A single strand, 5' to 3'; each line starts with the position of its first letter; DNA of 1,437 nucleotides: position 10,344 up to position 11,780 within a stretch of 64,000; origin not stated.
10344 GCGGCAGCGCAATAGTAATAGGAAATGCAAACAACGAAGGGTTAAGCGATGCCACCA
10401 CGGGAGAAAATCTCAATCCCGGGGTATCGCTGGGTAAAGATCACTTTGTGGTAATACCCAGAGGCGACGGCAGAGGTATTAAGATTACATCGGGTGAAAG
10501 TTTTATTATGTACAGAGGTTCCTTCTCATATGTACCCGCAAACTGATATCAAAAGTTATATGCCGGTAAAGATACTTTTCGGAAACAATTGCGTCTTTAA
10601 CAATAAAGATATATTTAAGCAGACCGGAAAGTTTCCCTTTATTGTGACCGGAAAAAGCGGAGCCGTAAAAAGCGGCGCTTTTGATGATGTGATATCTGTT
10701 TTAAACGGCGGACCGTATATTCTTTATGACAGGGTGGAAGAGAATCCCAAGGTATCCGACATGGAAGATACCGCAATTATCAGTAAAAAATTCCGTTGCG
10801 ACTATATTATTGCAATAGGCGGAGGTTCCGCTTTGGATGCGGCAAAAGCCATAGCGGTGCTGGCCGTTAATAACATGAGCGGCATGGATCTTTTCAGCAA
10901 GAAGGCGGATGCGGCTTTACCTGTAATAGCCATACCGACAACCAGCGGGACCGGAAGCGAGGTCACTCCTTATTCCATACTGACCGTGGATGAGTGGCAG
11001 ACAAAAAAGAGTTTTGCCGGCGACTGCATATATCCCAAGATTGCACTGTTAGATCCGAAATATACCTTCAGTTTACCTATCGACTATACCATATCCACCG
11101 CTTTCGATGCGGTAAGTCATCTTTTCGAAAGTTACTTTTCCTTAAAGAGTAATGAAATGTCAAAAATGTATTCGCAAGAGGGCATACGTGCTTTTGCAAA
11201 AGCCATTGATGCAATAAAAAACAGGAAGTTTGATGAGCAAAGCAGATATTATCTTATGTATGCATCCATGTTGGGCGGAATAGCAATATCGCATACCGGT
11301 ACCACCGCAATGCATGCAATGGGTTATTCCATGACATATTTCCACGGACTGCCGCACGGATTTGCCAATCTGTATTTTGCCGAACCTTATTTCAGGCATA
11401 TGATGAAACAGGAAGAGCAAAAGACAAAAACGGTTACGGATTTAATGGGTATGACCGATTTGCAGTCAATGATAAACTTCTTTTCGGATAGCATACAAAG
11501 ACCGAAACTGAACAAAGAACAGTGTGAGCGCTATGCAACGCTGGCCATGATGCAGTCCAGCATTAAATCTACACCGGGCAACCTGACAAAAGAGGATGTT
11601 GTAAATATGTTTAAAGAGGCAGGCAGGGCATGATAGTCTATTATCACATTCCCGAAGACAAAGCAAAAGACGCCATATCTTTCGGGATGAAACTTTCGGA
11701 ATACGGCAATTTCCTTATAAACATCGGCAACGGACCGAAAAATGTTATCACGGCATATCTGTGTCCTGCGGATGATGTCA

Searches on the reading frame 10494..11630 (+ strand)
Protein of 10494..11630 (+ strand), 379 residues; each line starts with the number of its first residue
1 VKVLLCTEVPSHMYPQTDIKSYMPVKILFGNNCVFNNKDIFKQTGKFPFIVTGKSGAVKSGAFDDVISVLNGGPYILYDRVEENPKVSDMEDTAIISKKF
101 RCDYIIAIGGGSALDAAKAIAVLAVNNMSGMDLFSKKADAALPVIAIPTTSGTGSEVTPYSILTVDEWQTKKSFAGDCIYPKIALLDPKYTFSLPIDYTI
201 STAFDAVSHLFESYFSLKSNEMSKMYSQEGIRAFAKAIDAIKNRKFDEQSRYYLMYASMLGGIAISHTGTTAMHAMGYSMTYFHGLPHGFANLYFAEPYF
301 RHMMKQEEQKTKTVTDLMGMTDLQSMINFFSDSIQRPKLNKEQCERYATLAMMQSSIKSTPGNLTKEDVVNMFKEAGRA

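Call 69: search_protein_families(library=pfam, proteins=[window:10494-11630:+], max_evalue=0.0001)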
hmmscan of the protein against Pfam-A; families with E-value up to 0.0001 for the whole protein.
window:10494-11630:+ (379 aa): 3 families
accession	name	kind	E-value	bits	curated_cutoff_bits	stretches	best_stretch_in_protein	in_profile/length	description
PF00465.25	Fe-ADH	-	1.2e-45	155.5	31.3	1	24-188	1-168/168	Iron-containing alcohol dehydrogenase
PF25137.1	ADH_Fe_C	-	7e-26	91.6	27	1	199-376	1-193/194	Fe-containing alcohol dehydrogenase family, C-terminal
PF13685.12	Fe-ADH_2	-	6.2e-05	23.5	28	0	81-123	54-96/149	Iron-containing alcohol dehydrogenase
